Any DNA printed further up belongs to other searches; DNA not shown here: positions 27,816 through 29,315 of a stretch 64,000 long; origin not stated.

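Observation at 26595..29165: Divergent FAD-oxidoreductase / CFA-synthase-like pair resembling the BfaA/BfaB mid-chain fatty-acid methylation module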

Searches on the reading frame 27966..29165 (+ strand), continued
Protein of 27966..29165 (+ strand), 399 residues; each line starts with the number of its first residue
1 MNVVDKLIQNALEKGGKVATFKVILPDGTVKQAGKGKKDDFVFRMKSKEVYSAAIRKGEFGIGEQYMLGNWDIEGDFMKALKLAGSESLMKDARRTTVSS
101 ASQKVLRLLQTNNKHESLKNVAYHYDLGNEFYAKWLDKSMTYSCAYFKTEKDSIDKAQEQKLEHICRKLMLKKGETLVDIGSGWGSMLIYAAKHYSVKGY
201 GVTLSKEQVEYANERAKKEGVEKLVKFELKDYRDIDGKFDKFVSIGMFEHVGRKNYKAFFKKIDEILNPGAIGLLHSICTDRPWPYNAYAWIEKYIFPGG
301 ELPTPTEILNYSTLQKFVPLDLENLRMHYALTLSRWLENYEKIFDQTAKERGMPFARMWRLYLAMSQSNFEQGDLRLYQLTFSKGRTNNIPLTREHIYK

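Call 22: find_homologous_proteins(query=window:27966-29165:+, max_evalue=1e-20)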
Query window:27966-29165:+ (399 aa): 7983 proteins with E <= 1e-20 among 8000 candidates; the best 120 are listed.
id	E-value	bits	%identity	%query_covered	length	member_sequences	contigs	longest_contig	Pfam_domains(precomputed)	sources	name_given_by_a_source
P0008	1.4e-269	912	100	100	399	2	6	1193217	PF13847.13,PF13489.13,PF02353.27,PF13649.13,PF08123.20,PF08241.19,PF08242.19,PF25371.2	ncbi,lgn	-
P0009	2.1e-192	658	70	100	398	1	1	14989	PF13847.13,PF13489.13,PF02353.27,PF13649.13,PF08123.20,PF08241.19,PF08242.19,PF25371.2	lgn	-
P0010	3.1e-171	588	65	100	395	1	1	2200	PF13847.13,PF13489.13,PF02353.27,PF13649.13,PF08241.19,PF08242.19,PF25371.2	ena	-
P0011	4.7e-165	567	63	100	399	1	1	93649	PF13847.13,PF13489.13,PF02353.27,PF13649.13,PF08123.20,PF08241.19,PF08242.19,PF25371.2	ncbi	-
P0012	7.2e-163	560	62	100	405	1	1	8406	PF13847.13,PF13489.13,PF02353.27,PF13649.13,PF08241.19,PF08242.19,PF25371.2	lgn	-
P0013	4.3e-152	525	58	100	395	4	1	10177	PF13847.13,PF13489.13,PF02353.27,PF13649.13,PF08241.19,PF08242.19,PF25371.2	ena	-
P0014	6.4e-136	472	54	100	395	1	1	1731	PF13847.13,PF13489.13,PF02353.27,PF13649.13,PF08241.19,PF08242.19,PF25371.2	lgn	-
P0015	5.3e-128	446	52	99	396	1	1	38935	PF13847.13,PF13489.13,PF06325.20,PF02353.27,PF05175.21,PF13649.13,PF02475.24,PF08241.19,PF08242.19,PF25371.2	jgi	jgi:cyclopropane-fatty-acyl-phospholipid synthase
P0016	6.2e-128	445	52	99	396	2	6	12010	PF13847.13,PF13489.13,PF02353.27,PF13649.13,PF01728.26,PF08241.19,PF08242.19,PF25371.2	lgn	-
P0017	8.3e-120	419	47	99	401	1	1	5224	PF13847.13,PF13489.13,PF02353.27,PF13649.13,PF08241.19,PF08242.19,PF25371.2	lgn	-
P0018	1.4e-118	415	48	99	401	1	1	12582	PF13847.13,PF13489.13,PF08003.18,PF02353.27,PF13649.13,PF08241.19,PF08242.19,PF25371.2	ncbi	-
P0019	1.2e-117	411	50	97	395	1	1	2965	PF13847.13,PF13489.13,PF02353.27,PF13649.13,PF08241.19,PF08242.19,PF25371.2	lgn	-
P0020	1.1e-115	405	48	99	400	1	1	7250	PF13847.13,PF13489.13,PF08003.18,PF02353.27,PF13649.13,PF08241.19,PF08242.19,PF25371.2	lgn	-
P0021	7.2e-115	402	49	100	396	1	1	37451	PF13847.13,PF13489.13,PF02353.27,PF13649.13,PF08241.19,PF08242.19,PF25371.2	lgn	-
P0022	1.4e-114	401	47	99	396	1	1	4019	PF13847.13,PF13489.13,PF02353.27,PF13649.13,PF08241.19,PF08242.19,PF25371.2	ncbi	-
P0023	4.8e-114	400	49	100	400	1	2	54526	PF13847.13,PF13489.13,PF02353.27,PF13649.13,PF08241.19,PF08242.19,PF25371.2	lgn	-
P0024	2.6e-113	397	47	97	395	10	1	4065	PF13847.13,PF13489.13,PF02353.27,PF13649.13,PF08241.19,PF08242.19,PF25371.2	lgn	-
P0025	3.1e-113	397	47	99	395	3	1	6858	PF13847.13,PF13489.13,PF02353.27,PF13649.13,PF08241.19,PF08242.19,PF25371.2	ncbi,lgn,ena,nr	ncbi:MAG: methyltransferase domain-containing protein [Actinobacteria bacterium]|nr:methyltransferas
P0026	7.4e-112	392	47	97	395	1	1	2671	PF13847.13,PF13489.13,PF02353.27,PF13649.13,PF08241.19,PF08242.19,PF25371.2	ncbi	-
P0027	1.8e-111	391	47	99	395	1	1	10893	PF13847.13,PF13489.13,PF02353.27,PF13649.13,PF08241.19,PF08242.19,PF25371.2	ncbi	-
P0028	1.9e-111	391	47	97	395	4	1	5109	PF13847.13,PF13489.13,PF02353.27,PF13649.13,PF08241.19,PF08242.19,PF25371.2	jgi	-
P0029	2.0e-111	391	47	100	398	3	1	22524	PF13847.13,PF13489.13,PF02353.27,PF13649.13,PF08241.19,PF08242.19,PF25371.2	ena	-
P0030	2.3e-111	391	48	95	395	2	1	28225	PF13847.13,PF13489.13,PF02353.27,PF13649.13,PF08241.19,PF08242.19,PF25371.2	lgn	-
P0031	4.1e-111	390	47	97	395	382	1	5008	PF13847.13,PF13489.13,PF02353.27,PF13649.13,PF08241.19,PF08242.19,PF25371.2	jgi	jgi:cyclopropane-fatty-acyl-phospholipid synthase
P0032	5.6e-111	389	49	95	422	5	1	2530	PF13847.13,PF13489.13,PF02353.27,PF13649.13,PF08241.19,PF08242.19,PF25371.2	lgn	-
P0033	7.1e-111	389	47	99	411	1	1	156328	PF13847.13,PF13489.13,PF02353.27,PF13649.13,PF08241.19,PF08242.19,PF25371.2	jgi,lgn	jgi:cyclopropane-fatty-acyl-phospholipid synthase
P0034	7.9e-111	389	48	95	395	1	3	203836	PF13847.13,PF13489.13,PF02353.27,PF13649.13,PF08241.19,PF08242.19,PF25371.2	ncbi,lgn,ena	-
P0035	7.9e-111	389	48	97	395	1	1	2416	PF13489.13,PF02353.27,PF13649.13,PF08241.19,PF08242.19,PF25371.2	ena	-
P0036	7.9e-111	389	47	95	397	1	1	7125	PF13847.13,PF13489.13,PF02353.27,PF13649.13,PF08241.19,PF08242.19,PF25371.2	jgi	jgi:cyclopropane-fatty-acyl-phospholipid synthase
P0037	1.7e-110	388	47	99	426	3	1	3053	PF13847.13,PF13489.13,PF02353.27,PF13649.13,PF08241.19,PF08242.19,PF25371.2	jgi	jgi:cyclopropane-fatty-acyl-phospholipid synthase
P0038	4.8e-110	386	47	97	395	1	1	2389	PF13847.13,PF13489.13,PF02353.27,PF13649.13,PF08241.19,PF08242.19,PF25371.2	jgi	-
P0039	1.1e-109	385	47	97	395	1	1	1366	PF13847.13,PF13489.13,PF02353.27,PF13649.13,PF08241.19,PF08242.19,PF25371.2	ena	-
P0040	1.2e-109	385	46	98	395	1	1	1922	PF13847.13,PF13489.13,PF02353.27,PF13649.13,PF08241.19,PF08242.19,PF25371.2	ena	-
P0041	1.5e-109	385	47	95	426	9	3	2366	PF13847.13,PF13489.13,PF02353.27,PF13649.13,PF08241.19,PF08242.19,PF25371.2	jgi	jgi:cyclopropane-fatty-acyl-phospholipid synthase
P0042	1.7e-109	385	48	95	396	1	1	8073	PF13847.13,PF13489.13,PF02353.27,PF13649.13,PF08241.19,PF08242.19,PF25371.2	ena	-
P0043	1.7e-109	385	48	95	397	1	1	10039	PF13489.13,PF02353.27,PF13649.13,PF08241.19,PF08242.19,PF25371.2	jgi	jgi:cyclopropane-fatty-acyl-phospholipid synthase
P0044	2.2e-109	384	46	100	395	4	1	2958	PF13489.13,PF02353.27,PF13649.13,PF08241.19,PF08242.19,PF25371.2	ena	-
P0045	2.4e-109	384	48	95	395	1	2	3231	PF13847.13,PF13489.13,PF02353.27,PF13649.13,PF08241.19,PF08242.19,PF25371.2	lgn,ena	-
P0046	3.7e-109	383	47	97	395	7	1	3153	PF13489.13,PF02353.27,PF13649.13,PF08241.19,PF08242.19,PF25371.2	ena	-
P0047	4.9e-109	383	45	100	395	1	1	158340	PF13847.13,PF13489.13,PF02353.27,PF13649.13,PF08241.19,PF08242.19,PF25371.2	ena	-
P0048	6.3e-109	383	48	97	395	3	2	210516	PF13489.13,PF02353.27,PF13649.13,PF08241.19,PF08242.19,PF25371.2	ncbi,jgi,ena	-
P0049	6.8e-109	383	46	97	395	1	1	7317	PF13847.13,PF13489.13,PF02353.27,PF13649.13,PF08241.19,PF08242.19,PF25371.2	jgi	jgi:cyclopropane-fatty-acyl-phospholipid synthase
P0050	8.2e-109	382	48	95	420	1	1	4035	PF13847.13,PF13489.13,PF02353.27,PF13649.13,PF08241.19,PF08242.19,PF25371.2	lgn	-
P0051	8.6e-109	382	47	95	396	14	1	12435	PF13847.13,PF13489.13,PF02353.27,PF13649.13,PF08241.19,PF08242.19,PF25371.2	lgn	-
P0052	8.9e-109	382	46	97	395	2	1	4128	PF13847.13,PF13489.13,PF02353.27,PF13649.13,PF08241.19,PF08242.19,PF25371.2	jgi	jgi:cyclopropane-fatty-acyl-phospholipid synthase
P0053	9.3e-109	382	48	95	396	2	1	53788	PF13847.13,PF13489.13,PF02353.27,PF13649.13,PF08241.19,PF08242.19,PF25371.2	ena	-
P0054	1.0e-108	382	46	97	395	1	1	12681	PF13489.13,PF02353.27,PF13649.13,PF08241.19,PF25371.2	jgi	jgi:cyclopropane-fatty-acyl-phospholipid synthase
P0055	1.6e-108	381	47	95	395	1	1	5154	PF13847.13,PF13489.13,PF02353.27,PF13649.13,PF08241.19,PF08242.19,PF25371.2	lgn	-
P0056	1.6e-108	381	47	95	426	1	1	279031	PF13847.13,PF13489.13,PF02353.27,PF13649.13,PF08241.19,PF08242.19,PF25371.2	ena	-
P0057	1.7e-108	381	46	97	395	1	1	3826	PF13847.13,PF13489.13,PF02353.27,PF13649.13,PF08241.19,PF08242.19,PF25371.2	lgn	-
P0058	1.9e-108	381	46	97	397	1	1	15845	PF13847.13,PF13489.13,PF02353.27,PF13649.13,PF08241.19,PF08242.19,PF25371.2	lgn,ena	-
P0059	1.9e-108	381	48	95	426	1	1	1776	PF13847.13,PF13489.13,PF02353.27,PF13649.13,PF08241.19,PF08242.19,PF25371.2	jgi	jgi:cyclopropane-fatty-acyl-phospholipid synthase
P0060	2.2e-108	381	47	95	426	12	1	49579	PF13847.13,PF13489.13,PF02353.27,PF13649.13,PF08241.19,PF08242.19,PF25371.2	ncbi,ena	-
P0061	2.7e-108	381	46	99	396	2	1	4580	PF13847.13,PF13489.13,PF02353.27,PF13649.13,PF08241.19,PF08242.19,PF25371.2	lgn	-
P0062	3.9e-108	380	46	99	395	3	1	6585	PF13489.13,PF02353.27,PF13649.13,PF08241.19,PF08242.19,PF25371.2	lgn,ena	-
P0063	4.3e-108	380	45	100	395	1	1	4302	PF13847.13,PF13489.13,PF02353.27,PF13649.13,PF08241.19,PF08242.19,PF25371.2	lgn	-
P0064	5.6e-108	380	47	95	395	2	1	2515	PF13847.13,PF13489.13,PF02353.27,PF13649.13,PF08241.19,PF08242.19,PF25371.2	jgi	-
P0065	6.6e-108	379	53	83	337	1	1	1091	PF13847.13,PF13489.13,PF02353.27,PF13649.13,PF08241.19,PF08242.19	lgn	-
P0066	6.7e-108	379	46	97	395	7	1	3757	PF13847.13,PF13489.13,PF02353.27,PF13649.13,PF08241.19,PF08242.19,PF25371.2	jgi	jgi:cyclopropane-fatty-acyl-phospholipid synthase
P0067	7.5e-108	379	48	95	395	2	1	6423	PF13489.13,PF02353.27,PF13649.13,PF08241.19,PF25371.2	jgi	jgi:cyclopropane-fatty-acyl-phospholipid synthase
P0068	7.6e-108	379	49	90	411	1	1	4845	PF13847.13,PF13489.13,PF02353.27,PF13649.13,PF08241.19,PF08242.19,PF25371.2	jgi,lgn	-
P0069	8.7e-108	379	48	95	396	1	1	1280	PF13489.13,PF02353.27,PF13649.13,PF08241.19,PF08242.19,PF25371.2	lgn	-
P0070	9.0e-108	379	45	98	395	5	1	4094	PF13489.13,PF02353.27,PF13649.13,PF08241.19,PF08242.19,PF25371.2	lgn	-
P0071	1.2e-107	379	47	95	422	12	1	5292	PF13847.13,PF13489.13,PF02353.27,PF13649.13,PF08241.19,PF08242.19,PF25371.2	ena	-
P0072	1.4e-107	378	45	99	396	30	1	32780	PF13489.13,PF02353.27,PF13649.13,PF08241.19,PF08242.19,PF25371.2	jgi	jgi:cyclopropane-fatty-acyl-phospholipid synthase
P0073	1.5e-107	378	47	95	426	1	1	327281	PF13847.13,PF13489.13,PF02353.27,PF13649.13,PF08241.19,PF08242.19,PF25371.2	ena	-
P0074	1.9e-107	378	47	97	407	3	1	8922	PF13847.13,PF13489.13,PF02353.27,PF13649.13,PF08241.19,PF08242.19,PF25371.2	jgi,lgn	-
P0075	2.0e-107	378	45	99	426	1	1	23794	PF13847.13,PF13489.13,PF02353.27,PF13649.13,PF08241.19,PF08242.19,PF25371.2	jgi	jgi:cyclopropane-fatty-acyl-phospholipid synthase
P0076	2.1e-107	378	47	95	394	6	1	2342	PF13489.13,PF02353.27,PF13649.13,PF08241.19,PF08242.19,PF25371.2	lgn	-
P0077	2.7e-107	377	45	95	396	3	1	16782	PF13847.13,PF13489.13,PF02353.27,PF13649.13,PF08241.19,PF08242.19,PF25371.2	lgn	-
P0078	3.2e-107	377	45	99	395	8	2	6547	PF13847.13,PF13489.13,PF02353.27,PF13649.13,PF08241.19,PF08242.19,PF25371.2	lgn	-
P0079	4.3e-107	377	47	99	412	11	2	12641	PF13847.13,PF13489.13,PF02353.27,PF13649.13,PF08241.19,PF08242.19,PF25371.2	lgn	-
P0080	5.2e-107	376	47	95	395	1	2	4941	PF13489.13,PF02353.27,PF13649.13,PF08241.19,PF08242.19,PF25371.2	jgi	jgi:cyclopropane-fatty-acyl-phospholipid synthase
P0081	5.5e-107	376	48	95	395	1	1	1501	PF13489.13,PF02353.27,PF13649.13,PF08241.19,PF08242.19,PF25371.2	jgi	jgi:cyclopropane-fatty-acyl-phospholipid synthase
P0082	6.5e-107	376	46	98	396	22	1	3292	PF13489.13,PF02353.27,PF13649.13,PF08241.19,PF08242.19,PF25371.2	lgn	-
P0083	6.6e-107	376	50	86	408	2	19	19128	PF13847.13,PF13489.13,PF02353.27,PF13649.13,PF08241.19,PF08242.19,PF25371.2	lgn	-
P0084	7.2e-107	376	47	95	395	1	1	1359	PF13489.13,PF02353.27,PF13649.13,PF08241.19,PF08242.19,PF25371.2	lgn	-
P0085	7.8e-107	376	44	99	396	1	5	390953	PF13489.13,PF02353.27,PF13649.13,PF08241.19,PF08242.19,PF25371.2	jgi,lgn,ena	-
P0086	9.3e-107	376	47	95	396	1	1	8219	PF13847.13,PF13489.13,PF02353.27,PF13649.13,PF08241.19,PF08242.19,PF25371.2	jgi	-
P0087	9.6e-107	376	47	95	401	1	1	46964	PF13847.13,PF13489.13,PF02353.27,PF13649.13,PF08241.19,PF08242.19,PF25371.2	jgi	jgi:cyclopropane-fatty-acyl-phospholipid synthase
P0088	1.1e-106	375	46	95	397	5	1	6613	PF13489.13,PF02353.27,PF13649.13,PF08241.19,PF08242.19,PF25371.2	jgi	jgi:cyclopropane-fatty-acyl-phospholipid synthase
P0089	1.1e-106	375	46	95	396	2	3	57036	PF13847.13,PF13489.13,PF02353.27,PF13649.13,PF08241.19,PF08242.19,PF25371.2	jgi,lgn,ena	-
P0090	1.4e-106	375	47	95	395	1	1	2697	PF13489.13,PF02353.27,PF13649.13,PF08241.19,PF08242.19,PF25371.2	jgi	jgi:cyclopropane-fatty-acyl-phospholipid synthase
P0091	1.7e-106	375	46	95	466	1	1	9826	PF13489.13,PF02353.27,PF13649.13,PF08241.19,PF08242.19,PF25371.2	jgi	jgi:cyclopropane-fatty-acyl-phospholipid synthase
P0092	1.7e-106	375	47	95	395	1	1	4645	PF13489.13,PF02353.27,PF13649.13,PF08241.19,PF08242.19,PF25371.2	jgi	jgi:cyclopropane-fatty-acyl-phospholipid synthase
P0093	1.9e-106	375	46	95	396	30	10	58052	PF13489.13,PF02353.27,PF13649.13,PF08241.19,PF08242.19,PF25371.2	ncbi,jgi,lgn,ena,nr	ncbi:MAG: class I SAM-dependent methyltransferase [Syntrophorhabdus sp.]|jgi:cyclopropane-fatty-acyl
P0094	1.9e-106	375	45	100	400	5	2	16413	PF13847.13,PF13489.13,PF02353.27,PF13649.13,PF08241.19,PF08242.19,PF25371.2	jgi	-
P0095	1.9e-106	375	46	98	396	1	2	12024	PF13847.13,PF13489.13,PF02353.27,PF13649.13,PF08241.19,PF08242.19,PF25371.2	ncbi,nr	ncbi:MAG: class I SAM-dependent methyltransferase [Desulfuromonadaceae bacterium]|nr:cyclopropane-fa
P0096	2.1e-106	374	46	95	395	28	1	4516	PF13489.13,PF02353.27,PF13649.13,PF08241.19,PF08242.19,PF25371.2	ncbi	-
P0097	2.2e-106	374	47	95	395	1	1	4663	PF02353.27,PF13649.13,PF08241.19,PF08242.19,PF25371.2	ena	-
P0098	2.2e-106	374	47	95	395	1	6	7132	PF02353.27,PF13649.13,PF08241.19,PF08242.19,PF25371.2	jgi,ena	jgi:cyclopropane-fatty-acyl-phospholipid synthase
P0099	2.7e-106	374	47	95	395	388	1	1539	PF13489.13,PF02353.27,PF13649.13,PF08241.19,PF08242.19,PF25371.2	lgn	-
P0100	3.1e-106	374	47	95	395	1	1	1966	PF13489.13,PF02353.27,PF13649.13,PF08241.19,PF08242.19,PF25371.2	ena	-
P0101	3.4e-106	374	46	95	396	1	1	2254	PF13847.13,PF13489.13,PF02353.27,PF13649.13,PF08241.19,PF08242.19,PF25371.2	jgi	jgi:cyclopropane-fatty-acyl-phospholipid synthase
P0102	3.7e-106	374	48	89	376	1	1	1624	PF13489.13,PF02353.27,PF13649.13,PF08241.19,PF08242.19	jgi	-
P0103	5.8e-106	373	47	95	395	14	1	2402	PF13489.13,PF02353.27,PF13649.13,PF08241.19,PF08242.19,PF25371.2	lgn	-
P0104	6.7e-106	373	47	90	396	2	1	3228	PF13847.13,PF13489.13,PF02353.27,PF13649.13,PF08241.19,PF08242.19,PF25371.2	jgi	jgi:cyclopropane-fatty-acyl-phospholipid synthase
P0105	7.1e-106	373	46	97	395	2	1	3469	PF13489.13,PF02353.27,PF13649.13,PF08241.19,PF08242.19,PF25371.2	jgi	jgi:cyclopropane-fatty-acyl-phospholipid synthase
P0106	7.9e-106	373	47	95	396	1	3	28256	PF13489.13,PF02353.27,PF13649.13,PF08123.20,PF08241.19,PF08242.19,PF25371.2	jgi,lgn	jgi:cyclopropane-fatty-acyl-phospholipid synthase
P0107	8.1e-106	372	47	95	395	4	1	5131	PF13489.13,PF02353.27,PF13649.13,PF08241.19,PF08242.19,PF25371.2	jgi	-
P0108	8.3e-106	372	45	100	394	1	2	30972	PF13489.13,PF02353.27,PF13649.13,PF08241.19,PF08242.19,PF25371.2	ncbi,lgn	-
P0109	8.9e-106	372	47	95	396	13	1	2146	PF13847.13,PF13489.13,PF02353.27,PF13649.13,PF08241.19,PF08242.19,PF25371.2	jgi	jgi:cyclopropane-fatty-acyl-phospholipid synthase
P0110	1.0e-105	372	45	98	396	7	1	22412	PF13489.13,PF02353.27,PF13649.13,PF08241.19,PF08242.19,PF25371.2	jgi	-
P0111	1.3e-105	372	46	97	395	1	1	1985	PF02353.27,PF13649.13,PF08241.19,PF08242.19,PF25371.2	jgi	jgi:cyclopropane-fatty-acyl-phospholipid synthase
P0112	1.4e-105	372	45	95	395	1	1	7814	PF13847.13,PF13489.13,PF02353.27,PF13649.13,PF08241.19,PF08242.19,PF25371.2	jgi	jgi:cyclopropane-fatty-acyl-phospholipid synthase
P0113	1.6e-105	371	45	95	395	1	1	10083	PF13489.13,PF02353.27,PF13649.13,PF08241.19,PF08242.19,PF25371.2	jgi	jgi:cyclopropane-fatty-acyl-phospholipid synthase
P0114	1.6e-105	371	46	99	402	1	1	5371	PF13489.13,PF02353.27,PF13649.13,PF08241.19,PF08242.19,PF25371.2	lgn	-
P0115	2.0e-105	371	46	95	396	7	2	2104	PF13489.13,PF02353.27,PF13649.13,PF08241.19,PF08242.19,PF25371.2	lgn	-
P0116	2.1e-105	371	47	95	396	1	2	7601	PF13489.13,PF02353.27,PF13649.13,PF08241.19,PF08242.19,PF25371.2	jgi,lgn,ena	jgi:cyclopropane-fatty-acyl-phospholipid synthase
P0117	2.2e-105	371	46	95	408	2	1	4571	PF13847.13,PF13489.13,PF02353.27,PF13649.13,PF08241.19,PF08242.19,PF25371.2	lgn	-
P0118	2.6e-105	371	47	93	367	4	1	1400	PF13847.13,PF13489.13,PF02353.27,PF13649.13,PF08241.19,PF08242.19,PF25371.2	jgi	jgi:cyclopropane-fatty-acyl-phospholipid synthase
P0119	2.6e-105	371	46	95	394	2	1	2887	PF13847.13,PF13489.13,PF02353.27,PF13649.13,PF08241.19,PF08242.19,PF25371.2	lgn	-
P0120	2.9e-105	371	46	95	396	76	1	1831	PF13489.13,PF02353.27,PF13649.13,PF08241.19,PF08242.19,PF25371.2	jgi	-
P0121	3.2e-105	371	47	95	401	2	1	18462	PF13847.13,PF13489.13,PF02353.27,PF13649.13,PF08241.19,PF08242.19,PF25371.2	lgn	-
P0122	3.7e-105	370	44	99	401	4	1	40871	PF13847.13,PF13489.13,PF02353.27,PF13649.13,PF08241.19,PF08242.19,PF25371.2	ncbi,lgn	-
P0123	3.7e-105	370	45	95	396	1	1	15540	PF13489.13,PF02353.27,PF13649.13,PF08241.19,PF08242.19,PF25371.2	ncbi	-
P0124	3.9e-105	370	46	95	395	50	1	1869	PF13489.13,PF02353.27,PF13649.13,PF08241.19,PF08242.19,PF25371.2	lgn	-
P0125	4.2e-105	370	47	95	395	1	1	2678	PF13489.13,PF02353.27,PF13649.13,PF08241.19,PF25371.2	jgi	-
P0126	4.2e-105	370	46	95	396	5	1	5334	PF13489.13,PF02353.27,PF13649.13,PF08241.19,PF08242.19,PF25371.2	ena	-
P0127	4.8e-105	370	45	100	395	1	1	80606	PF13847.13,PF13489.13,PF02353.27,PF13649.13,PF08241.19,PF08242.19,PF25371.2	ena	-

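Call 23: find_encoding_contigs(protein=P0009, flank=6000, max_places=2)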
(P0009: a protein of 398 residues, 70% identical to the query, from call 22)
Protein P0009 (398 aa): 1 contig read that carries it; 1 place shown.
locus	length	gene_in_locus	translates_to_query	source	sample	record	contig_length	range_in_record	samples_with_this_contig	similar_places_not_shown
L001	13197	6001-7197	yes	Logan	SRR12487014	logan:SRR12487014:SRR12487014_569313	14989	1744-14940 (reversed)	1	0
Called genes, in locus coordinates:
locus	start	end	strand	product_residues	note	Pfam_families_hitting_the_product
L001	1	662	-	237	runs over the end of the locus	?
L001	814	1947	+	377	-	-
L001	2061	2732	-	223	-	PF08843:AbiEii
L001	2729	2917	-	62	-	-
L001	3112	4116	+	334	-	-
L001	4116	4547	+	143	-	PF02661:Fic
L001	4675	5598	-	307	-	PF04389:Peptidase_M28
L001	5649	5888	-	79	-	-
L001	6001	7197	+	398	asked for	PF25371:DUF7884 (faint), PF02353:CMAS, PF08123:DOT1 (weak), PF13489:Methyltransf_23, PF13847:Methyltransf_31, PF08241:Methyltransf_11, PF08242:Methyltransf_12, PF13649:Methyltransf_25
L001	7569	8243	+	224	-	-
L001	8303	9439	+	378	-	PF06030:WxLIP_PGBD (faint), PF01476:LysM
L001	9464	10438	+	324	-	PF13354:Beta-lactamase2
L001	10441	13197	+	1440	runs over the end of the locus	PF24299:DUF7483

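Call 24: find_encoding_contigs(protein=P0011, flank=6000, max_places=2)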
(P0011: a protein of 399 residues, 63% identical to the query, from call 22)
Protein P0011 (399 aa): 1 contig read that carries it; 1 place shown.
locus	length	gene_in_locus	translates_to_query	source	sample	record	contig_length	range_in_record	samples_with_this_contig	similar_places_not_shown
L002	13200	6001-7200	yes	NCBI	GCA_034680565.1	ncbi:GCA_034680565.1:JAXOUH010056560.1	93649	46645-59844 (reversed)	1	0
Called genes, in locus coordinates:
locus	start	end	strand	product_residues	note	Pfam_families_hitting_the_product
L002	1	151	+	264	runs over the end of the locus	PF01209:Ubie_methyltran, PF13489:Methyltransf_23, PF03848:TehB (weak), PF05175:MTS (weak), PF13847:Methyltransf_31, PF08241:Methyltransf_11, PF08242:Methyltransf_12, PF13649:Methyltransf_25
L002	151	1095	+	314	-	PF00162:PGK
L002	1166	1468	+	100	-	PF05635:23S_rRNA_IVP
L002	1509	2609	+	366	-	PF00044:Gp_dh_N, PF02800:Gp_dh_C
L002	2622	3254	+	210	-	PF00834:Ribul_P_3_epim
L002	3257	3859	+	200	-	PF18306:LDcluster4, PF03641:Lysine_decarbox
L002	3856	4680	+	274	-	PF00456:Transketolase_N, PF13292:DXP_synthase_N, PF00676:E1_dh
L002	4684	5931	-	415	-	PF00070:Pyr_redox (faint), PF00890:FAD_binding_2 (weak), PF01266:DAO, PF01593:Amino_oxidase, PF01946:Thi4 (weak), PF03486:HI0933_like (faint), PF07992:Pyr_redox_2 (weak), PF13450:NAD_binding_8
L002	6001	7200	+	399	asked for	PF25371:DUF7884, PF08123:DOT1 (faint), PF02353:CMAS, PF13489:Methyltransf_23, PF13847:Methyltransf_31, PF08241:Methyltransf_11, PF08242:Methyltransf_12, PF13649:Methyltransf_25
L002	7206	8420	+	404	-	PF25371:DUF7884, PF02353:CMAS, PF01728:FtsJ (faint), PF13489:Methyltransf_23, PF13847:Methyltransf_31, PF08241:Methyltransf_11, PF08242:Methyltransf_12, PF13649:Methyltransf_25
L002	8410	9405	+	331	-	PF02779:Transket_pyr, PF02780:Transketolase_C, PF22613:Transketolase_C_1 (weak)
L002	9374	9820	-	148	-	PF10648:Gmad2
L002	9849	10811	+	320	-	PF00274:Glycolytic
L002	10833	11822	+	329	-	PF00294:PfkB, PF08543:Phos_pyr_kin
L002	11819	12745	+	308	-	PF00389:2-Hacid_dh, PF02826:2-Hacid_dh_C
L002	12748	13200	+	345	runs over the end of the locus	PF13354:Beta-lactamase2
